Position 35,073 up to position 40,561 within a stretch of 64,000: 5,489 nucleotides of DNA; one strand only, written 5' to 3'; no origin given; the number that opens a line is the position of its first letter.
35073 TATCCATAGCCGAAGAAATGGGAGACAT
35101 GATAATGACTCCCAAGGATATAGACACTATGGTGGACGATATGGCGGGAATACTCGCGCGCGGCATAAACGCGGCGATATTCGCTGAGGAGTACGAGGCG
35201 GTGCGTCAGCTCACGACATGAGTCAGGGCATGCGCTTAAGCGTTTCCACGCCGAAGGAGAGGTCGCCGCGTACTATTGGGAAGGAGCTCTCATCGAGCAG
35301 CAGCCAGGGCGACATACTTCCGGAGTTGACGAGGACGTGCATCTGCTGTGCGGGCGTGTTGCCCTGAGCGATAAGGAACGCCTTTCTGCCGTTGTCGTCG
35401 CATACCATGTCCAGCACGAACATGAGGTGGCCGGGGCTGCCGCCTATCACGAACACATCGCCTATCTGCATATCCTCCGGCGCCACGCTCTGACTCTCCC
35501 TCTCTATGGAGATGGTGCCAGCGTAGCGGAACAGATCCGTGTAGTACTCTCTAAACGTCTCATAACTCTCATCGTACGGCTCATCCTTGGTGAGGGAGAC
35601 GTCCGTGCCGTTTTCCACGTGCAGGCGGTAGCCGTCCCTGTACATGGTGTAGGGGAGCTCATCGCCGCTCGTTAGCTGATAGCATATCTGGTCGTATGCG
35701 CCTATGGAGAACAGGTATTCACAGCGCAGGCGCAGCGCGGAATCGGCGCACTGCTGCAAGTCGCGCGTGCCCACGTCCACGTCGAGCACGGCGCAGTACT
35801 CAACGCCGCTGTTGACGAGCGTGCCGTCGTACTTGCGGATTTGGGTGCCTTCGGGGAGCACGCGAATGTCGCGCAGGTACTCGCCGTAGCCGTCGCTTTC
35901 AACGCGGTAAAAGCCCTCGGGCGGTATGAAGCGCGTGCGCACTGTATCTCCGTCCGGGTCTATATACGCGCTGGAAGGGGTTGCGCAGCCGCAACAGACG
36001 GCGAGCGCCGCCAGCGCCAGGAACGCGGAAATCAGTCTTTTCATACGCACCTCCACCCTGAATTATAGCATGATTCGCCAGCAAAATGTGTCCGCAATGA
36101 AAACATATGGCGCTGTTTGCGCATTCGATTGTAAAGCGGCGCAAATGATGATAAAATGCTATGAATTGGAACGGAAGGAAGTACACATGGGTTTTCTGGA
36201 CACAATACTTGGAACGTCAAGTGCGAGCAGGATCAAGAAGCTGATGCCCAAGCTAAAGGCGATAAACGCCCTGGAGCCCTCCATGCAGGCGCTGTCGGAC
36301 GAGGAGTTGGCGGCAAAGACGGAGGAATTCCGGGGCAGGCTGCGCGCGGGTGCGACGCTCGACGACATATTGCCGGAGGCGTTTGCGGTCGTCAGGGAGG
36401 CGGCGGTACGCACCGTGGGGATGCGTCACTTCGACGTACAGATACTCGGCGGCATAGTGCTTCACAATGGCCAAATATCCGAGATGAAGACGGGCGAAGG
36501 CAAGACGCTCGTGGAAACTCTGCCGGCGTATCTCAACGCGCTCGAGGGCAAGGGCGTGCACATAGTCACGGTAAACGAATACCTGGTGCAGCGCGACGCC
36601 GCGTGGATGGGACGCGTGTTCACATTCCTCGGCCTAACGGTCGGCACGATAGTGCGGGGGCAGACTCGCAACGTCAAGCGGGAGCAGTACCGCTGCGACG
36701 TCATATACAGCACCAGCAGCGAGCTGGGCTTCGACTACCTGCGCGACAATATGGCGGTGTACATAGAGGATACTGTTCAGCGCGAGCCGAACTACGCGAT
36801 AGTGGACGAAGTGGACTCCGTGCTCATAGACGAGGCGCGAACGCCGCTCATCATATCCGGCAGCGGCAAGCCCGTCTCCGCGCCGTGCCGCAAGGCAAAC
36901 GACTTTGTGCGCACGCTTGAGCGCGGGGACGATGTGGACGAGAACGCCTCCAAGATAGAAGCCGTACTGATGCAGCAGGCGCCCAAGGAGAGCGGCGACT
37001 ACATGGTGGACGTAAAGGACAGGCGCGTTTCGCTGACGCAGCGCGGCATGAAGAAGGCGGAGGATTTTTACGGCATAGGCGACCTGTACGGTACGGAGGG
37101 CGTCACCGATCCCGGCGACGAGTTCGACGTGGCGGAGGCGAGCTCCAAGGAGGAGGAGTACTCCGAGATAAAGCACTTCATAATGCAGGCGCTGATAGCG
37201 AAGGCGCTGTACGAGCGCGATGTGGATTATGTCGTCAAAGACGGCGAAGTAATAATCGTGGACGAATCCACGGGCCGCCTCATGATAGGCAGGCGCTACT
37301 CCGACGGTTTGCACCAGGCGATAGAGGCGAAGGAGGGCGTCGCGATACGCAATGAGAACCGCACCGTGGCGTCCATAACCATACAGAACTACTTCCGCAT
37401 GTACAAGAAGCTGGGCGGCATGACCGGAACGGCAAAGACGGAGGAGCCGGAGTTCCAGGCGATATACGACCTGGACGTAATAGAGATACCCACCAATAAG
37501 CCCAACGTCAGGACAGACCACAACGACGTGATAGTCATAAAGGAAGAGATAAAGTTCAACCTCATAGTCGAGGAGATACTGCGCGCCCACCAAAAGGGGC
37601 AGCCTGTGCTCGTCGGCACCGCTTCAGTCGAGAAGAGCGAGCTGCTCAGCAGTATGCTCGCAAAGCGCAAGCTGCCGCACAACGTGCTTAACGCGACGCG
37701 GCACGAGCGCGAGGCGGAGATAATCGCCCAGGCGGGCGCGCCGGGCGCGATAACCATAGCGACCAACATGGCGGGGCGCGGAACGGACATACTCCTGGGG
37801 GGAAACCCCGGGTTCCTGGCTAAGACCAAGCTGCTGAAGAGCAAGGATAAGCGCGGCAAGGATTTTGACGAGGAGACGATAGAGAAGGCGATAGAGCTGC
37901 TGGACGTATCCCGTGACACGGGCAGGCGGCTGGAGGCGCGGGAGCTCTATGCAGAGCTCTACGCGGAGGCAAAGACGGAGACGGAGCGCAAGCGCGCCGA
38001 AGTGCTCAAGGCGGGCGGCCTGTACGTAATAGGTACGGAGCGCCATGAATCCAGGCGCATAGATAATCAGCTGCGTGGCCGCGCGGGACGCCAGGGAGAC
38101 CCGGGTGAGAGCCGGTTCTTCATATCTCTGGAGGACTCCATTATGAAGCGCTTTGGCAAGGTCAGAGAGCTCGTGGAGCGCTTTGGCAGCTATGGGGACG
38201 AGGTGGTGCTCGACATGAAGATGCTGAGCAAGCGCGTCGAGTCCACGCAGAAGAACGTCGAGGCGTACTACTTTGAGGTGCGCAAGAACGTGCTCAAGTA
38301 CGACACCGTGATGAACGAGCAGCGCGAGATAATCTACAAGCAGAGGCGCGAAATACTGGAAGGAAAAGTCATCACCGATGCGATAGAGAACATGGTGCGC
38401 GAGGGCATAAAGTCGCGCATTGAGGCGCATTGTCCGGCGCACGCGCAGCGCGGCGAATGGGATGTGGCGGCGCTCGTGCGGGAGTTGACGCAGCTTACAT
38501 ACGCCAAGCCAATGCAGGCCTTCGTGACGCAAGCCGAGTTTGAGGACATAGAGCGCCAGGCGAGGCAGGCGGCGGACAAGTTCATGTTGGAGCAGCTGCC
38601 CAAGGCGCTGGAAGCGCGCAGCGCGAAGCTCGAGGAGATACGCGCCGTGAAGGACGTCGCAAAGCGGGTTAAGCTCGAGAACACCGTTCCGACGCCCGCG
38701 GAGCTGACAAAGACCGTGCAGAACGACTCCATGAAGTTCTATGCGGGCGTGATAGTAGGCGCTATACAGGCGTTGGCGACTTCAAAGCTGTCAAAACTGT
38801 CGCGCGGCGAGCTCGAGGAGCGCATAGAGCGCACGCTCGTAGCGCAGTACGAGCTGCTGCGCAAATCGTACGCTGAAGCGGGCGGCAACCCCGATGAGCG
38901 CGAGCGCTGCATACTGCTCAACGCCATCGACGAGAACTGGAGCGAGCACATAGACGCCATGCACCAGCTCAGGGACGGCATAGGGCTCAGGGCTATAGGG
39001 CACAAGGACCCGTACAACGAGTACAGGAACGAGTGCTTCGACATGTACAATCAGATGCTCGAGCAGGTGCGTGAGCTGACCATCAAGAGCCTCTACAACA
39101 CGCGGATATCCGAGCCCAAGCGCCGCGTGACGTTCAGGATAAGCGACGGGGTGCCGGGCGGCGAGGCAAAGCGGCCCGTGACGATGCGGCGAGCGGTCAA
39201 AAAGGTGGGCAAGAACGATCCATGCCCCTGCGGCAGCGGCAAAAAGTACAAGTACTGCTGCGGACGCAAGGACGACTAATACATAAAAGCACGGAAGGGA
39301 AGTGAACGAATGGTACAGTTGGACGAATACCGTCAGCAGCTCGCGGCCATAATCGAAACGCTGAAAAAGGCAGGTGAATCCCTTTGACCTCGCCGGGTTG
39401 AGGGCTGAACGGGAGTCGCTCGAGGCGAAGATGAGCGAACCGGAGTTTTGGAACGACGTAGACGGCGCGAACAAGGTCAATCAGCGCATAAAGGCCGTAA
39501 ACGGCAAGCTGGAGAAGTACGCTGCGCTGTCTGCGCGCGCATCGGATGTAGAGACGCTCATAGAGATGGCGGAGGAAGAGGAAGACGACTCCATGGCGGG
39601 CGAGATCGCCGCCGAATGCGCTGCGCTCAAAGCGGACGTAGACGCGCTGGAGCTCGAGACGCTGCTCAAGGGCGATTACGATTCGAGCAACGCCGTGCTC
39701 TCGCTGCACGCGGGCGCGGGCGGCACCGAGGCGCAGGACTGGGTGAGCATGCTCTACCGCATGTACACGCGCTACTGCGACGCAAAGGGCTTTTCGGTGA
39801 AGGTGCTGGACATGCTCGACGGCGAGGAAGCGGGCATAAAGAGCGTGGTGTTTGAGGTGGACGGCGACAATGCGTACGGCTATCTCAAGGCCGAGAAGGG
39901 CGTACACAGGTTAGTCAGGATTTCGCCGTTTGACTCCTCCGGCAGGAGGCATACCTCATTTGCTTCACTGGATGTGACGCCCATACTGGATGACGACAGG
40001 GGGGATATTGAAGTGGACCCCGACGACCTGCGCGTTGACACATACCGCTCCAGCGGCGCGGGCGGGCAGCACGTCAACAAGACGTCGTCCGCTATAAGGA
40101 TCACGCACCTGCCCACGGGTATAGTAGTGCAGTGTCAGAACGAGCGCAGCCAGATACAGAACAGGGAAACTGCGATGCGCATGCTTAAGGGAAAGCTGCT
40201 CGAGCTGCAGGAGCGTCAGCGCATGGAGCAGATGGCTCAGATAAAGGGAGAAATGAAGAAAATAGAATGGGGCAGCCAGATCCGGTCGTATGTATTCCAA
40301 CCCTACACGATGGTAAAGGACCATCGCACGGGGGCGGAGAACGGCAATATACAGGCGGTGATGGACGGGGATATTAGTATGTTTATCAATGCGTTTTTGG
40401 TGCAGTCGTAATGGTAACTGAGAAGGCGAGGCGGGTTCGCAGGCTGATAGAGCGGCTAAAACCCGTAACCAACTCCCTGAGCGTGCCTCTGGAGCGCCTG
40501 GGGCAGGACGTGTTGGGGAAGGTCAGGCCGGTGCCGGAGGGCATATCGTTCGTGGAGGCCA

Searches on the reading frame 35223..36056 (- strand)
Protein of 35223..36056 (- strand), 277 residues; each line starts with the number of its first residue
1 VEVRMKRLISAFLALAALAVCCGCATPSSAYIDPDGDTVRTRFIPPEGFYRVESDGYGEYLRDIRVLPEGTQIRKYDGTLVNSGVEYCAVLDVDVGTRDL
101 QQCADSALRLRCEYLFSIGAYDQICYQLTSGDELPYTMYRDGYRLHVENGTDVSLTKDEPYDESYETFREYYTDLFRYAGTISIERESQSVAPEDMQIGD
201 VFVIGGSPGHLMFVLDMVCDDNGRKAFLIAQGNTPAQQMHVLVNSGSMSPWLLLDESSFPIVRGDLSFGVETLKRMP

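Call 72: search_protein_families(library=pfam, proteins=[window:35223-36056:-], max_evalue=0.00001)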
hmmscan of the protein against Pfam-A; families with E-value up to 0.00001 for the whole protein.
window:35223-36056:- (277 aa): 1 family
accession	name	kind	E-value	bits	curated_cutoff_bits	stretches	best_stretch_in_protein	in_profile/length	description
PF16138.10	DUF4846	-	6.5e-71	239.1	37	1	40-275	2-239/239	Domain of unknown function (4846)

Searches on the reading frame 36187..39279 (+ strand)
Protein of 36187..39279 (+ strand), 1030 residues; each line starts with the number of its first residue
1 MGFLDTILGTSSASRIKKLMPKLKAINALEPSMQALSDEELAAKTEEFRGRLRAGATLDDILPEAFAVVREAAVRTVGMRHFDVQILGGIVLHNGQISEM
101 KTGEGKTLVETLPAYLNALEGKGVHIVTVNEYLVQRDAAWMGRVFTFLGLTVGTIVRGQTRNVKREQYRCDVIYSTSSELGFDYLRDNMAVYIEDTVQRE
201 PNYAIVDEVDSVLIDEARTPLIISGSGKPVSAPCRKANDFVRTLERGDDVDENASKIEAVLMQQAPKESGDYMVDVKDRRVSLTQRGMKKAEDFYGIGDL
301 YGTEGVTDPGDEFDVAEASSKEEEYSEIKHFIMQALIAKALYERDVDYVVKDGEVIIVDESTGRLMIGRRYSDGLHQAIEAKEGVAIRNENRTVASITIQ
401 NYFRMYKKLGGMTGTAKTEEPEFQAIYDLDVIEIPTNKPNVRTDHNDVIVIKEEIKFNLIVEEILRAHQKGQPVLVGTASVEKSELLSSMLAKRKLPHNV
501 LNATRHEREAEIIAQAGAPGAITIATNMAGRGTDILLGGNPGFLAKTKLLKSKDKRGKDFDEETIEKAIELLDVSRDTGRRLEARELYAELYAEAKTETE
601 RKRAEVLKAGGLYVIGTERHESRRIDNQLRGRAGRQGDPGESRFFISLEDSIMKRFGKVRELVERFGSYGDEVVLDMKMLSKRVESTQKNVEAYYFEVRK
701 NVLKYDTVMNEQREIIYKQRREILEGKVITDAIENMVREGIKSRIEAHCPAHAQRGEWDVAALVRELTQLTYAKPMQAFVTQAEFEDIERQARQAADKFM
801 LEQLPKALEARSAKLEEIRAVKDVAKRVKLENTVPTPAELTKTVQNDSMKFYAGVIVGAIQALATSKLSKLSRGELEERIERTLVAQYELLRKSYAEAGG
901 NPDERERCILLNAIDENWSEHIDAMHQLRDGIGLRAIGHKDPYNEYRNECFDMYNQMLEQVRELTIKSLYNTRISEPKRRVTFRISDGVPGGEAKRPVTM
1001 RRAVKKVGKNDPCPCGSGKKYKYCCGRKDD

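Call 72: search_protein_families(library=pfam, proteins=[window:36187-39279:+], max_evalue=0.00001)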
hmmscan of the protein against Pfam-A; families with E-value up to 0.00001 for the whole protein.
window:36187-39279:+ (1030 aa): 6 families
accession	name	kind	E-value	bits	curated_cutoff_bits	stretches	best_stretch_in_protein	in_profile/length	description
PF07517.20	SecA_DEAD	-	5.1e-125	417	24.6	1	6-424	3-290/290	SecA DEAD-like domain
PF21090.3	P-loop_SecA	-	2.1e-82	276.1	27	1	439-662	1-196/205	SecA P-loop domain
PF07516.18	SecA_SW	-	8.3e-54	183.1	26.7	1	675-972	2-199/200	SecA Wing and Scaffold domain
PF01043.26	SecA_PP_bind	-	4.5e-33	114.6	23.5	1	258-380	20-110/110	SecA preprotein cross-linking domain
PF02810.21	SEC-C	-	2.5e-08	34.1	20.4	1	1010-1027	2-19/19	SEC-C motif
PF00270.35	DEAD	-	4.8e-06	26.9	26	0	98-213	19-130/167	DEAD/DEAH box helicase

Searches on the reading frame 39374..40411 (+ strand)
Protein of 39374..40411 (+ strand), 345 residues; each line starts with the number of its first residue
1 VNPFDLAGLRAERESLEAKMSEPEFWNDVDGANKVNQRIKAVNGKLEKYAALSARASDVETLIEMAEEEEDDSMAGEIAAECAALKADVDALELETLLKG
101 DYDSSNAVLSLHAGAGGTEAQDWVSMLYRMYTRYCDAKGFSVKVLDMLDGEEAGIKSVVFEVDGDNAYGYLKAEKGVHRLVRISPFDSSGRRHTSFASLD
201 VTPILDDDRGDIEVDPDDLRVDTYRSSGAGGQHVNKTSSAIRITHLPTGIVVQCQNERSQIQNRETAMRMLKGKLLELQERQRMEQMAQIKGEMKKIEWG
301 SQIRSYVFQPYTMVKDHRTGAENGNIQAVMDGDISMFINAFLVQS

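Call 72: search_protein_families(library=pfam, proteins=[window:39374-40411:+], max_evalue=0.00001)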
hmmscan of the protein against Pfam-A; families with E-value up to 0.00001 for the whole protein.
window:39374-40411:+ (345 aa): 2 families
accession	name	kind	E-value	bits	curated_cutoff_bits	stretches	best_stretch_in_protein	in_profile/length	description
PF03462.23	PCRF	-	5.6e-61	206.2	24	1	10-198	2-193/194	PCRF domain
PF00472.26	RF-1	-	2.9e-45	153.4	35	1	211-318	4-116/116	RF-1 domain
